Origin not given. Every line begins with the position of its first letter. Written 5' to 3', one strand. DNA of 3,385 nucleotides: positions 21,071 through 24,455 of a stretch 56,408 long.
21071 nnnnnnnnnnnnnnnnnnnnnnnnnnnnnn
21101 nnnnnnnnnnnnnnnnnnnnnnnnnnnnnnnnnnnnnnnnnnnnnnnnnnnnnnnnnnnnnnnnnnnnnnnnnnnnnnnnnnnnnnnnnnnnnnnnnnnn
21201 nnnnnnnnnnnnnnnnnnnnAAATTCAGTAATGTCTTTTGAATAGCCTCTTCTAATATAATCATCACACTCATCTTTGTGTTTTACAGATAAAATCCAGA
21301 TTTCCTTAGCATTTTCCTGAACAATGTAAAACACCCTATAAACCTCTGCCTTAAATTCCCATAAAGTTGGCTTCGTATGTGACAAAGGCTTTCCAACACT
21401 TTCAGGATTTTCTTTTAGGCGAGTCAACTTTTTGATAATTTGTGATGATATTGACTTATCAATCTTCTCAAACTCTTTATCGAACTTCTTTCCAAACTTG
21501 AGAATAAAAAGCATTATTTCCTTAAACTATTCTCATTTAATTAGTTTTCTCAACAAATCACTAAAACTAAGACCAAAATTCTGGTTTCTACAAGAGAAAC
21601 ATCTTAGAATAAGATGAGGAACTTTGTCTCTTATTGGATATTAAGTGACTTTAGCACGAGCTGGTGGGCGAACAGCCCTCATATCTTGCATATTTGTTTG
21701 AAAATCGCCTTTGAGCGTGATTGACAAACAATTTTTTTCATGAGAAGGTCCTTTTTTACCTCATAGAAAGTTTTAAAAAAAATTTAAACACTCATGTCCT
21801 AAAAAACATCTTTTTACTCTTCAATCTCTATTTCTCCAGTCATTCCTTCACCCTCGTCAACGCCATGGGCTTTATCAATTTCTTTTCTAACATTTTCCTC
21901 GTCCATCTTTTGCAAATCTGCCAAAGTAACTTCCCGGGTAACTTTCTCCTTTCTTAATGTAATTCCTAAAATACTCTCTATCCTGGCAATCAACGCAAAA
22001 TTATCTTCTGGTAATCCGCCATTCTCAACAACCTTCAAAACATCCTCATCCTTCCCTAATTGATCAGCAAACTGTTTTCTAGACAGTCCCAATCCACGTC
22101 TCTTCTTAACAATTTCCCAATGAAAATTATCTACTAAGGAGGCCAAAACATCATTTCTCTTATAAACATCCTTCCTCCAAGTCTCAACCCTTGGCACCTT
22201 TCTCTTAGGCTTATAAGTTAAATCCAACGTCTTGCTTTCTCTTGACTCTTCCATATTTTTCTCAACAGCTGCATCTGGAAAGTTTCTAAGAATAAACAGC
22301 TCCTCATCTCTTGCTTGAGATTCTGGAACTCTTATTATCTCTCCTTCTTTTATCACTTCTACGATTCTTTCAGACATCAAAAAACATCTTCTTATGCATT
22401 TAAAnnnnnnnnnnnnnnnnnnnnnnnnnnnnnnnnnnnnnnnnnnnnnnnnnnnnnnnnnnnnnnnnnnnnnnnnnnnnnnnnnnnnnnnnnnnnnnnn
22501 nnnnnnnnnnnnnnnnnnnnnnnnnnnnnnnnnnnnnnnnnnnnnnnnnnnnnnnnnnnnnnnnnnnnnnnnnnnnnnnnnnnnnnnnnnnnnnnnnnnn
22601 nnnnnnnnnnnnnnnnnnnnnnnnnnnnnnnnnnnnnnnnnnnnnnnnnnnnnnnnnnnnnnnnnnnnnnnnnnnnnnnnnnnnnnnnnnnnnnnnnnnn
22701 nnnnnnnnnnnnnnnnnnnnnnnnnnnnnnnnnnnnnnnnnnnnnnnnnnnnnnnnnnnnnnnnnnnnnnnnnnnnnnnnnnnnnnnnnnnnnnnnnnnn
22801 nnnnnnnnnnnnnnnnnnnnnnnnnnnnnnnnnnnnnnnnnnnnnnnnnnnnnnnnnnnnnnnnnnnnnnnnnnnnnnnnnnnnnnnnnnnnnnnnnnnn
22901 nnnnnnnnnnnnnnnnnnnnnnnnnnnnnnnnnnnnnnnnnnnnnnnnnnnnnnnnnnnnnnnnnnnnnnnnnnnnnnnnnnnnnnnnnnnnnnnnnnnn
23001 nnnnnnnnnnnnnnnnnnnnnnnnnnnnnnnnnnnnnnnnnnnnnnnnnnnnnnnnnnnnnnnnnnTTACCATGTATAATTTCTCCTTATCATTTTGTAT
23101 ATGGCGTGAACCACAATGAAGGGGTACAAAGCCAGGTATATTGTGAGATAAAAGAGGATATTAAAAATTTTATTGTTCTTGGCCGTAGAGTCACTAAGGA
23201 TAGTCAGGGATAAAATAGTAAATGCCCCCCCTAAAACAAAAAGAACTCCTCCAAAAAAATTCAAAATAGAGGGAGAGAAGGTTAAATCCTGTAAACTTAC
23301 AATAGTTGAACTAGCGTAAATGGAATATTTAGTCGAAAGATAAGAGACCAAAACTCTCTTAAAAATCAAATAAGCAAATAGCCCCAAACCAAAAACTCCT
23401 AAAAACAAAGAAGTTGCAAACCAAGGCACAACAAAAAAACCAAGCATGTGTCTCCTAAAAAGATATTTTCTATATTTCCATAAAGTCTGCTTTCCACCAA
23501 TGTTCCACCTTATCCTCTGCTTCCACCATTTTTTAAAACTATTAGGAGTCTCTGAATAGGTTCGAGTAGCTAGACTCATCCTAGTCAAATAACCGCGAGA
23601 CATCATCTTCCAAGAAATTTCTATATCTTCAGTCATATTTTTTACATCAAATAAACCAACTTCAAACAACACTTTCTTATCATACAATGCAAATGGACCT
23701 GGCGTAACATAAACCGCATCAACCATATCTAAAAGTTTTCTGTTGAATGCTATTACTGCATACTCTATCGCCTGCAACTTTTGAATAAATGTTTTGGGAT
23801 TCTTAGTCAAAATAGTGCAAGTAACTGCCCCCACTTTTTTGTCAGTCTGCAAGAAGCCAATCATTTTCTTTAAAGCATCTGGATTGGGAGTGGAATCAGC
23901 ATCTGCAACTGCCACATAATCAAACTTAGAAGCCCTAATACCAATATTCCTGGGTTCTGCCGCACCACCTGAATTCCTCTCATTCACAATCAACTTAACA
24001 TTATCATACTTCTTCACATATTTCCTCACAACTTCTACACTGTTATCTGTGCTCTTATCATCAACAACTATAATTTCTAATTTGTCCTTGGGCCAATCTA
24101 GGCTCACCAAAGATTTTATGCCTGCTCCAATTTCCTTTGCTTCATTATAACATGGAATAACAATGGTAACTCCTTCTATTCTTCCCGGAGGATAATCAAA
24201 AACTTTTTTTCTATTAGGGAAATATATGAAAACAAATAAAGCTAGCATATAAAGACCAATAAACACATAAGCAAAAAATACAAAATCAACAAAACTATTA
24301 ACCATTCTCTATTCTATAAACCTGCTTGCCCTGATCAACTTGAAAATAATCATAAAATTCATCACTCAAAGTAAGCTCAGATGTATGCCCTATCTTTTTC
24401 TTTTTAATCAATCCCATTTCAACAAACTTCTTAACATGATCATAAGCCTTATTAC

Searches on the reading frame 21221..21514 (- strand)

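Call 89: search_protein_families(library=pfam, proteins=[window:21221-21514:-], max_evalue=0.1)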
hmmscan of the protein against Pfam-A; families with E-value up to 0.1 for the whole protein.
seq(98 aa): 3 families
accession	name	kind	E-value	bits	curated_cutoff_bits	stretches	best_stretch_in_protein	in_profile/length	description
PF05016.21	ParE_toxin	-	4.9e-09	37.1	23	1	6-81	2-86/89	ParE toxin of type II toxin-antitoxin system, parDE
PF05973.20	Gp49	-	1.6e-05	25.3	23.9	1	13-71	1-64/90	Phage derived protein Gp49-like (DUF891)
PF18532.6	DUF5621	-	0.03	14.5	25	1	9-47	78-117/139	Domain of unknown function (DUF5621)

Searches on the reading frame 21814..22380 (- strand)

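Call 21: search_protein_families(library=pfam, proteins=[window:21814-22380:-], max_evalue=0.01)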
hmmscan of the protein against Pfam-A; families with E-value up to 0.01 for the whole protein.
window:21814-22380:- (188 aa): 0 families

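Call 89: search_protein_families(library=pfam, proteins=[window:21817-22380:-], max_evalue=0.1)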
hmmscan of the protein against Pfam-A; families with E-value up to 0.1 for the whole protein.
seq(188 aa): 1 family
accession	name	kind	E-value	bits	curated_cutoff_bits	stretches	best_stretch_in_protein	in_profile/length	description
PF01381.28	HTH_3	-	0.017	15.6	23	1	92-142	3-52/55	Helix-turn-helix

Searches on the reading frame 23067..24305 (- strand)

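Call 21: search_protein_families(library=pfam, proteins=[window:23067-24305:-], max_evalue=0.01)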
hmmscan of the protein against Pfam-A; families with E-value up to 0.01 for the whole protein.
window:23067-24305:- (412 aa): 6 families
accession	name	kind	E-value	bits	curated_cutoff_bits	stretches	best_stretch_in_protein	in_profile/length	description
PF00535.33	Glycos_transf_2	-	5.2e-35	121.3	23.3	1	47-213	1-164/168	Glycosyl transferase family 2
PF13641.12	Glyco_tranf_2_3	-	1.2e-32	114.3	27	1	46-268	3-228/230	Glycosyltransferase like family 2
PF13632.12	Glyco_trans_2_3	-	3.1e-21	76.5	27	1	130-315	1-178/198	Glycosyl transferase family group 2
PF13506.12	Glyco_transf_21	-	9.9e-12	45.1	21.7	1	122-268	25-173/174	Glycosyl transferase family 21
PF10111.15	Glyco_tranf_2_2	-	5.4e-09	36.4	27.3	1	47-233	1-198/276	Glycosyltransferase like family 2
PF03142.21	Chitin_synth_2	-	9.4e-08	31.6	27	1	121-209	195-285/527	Chitin synthase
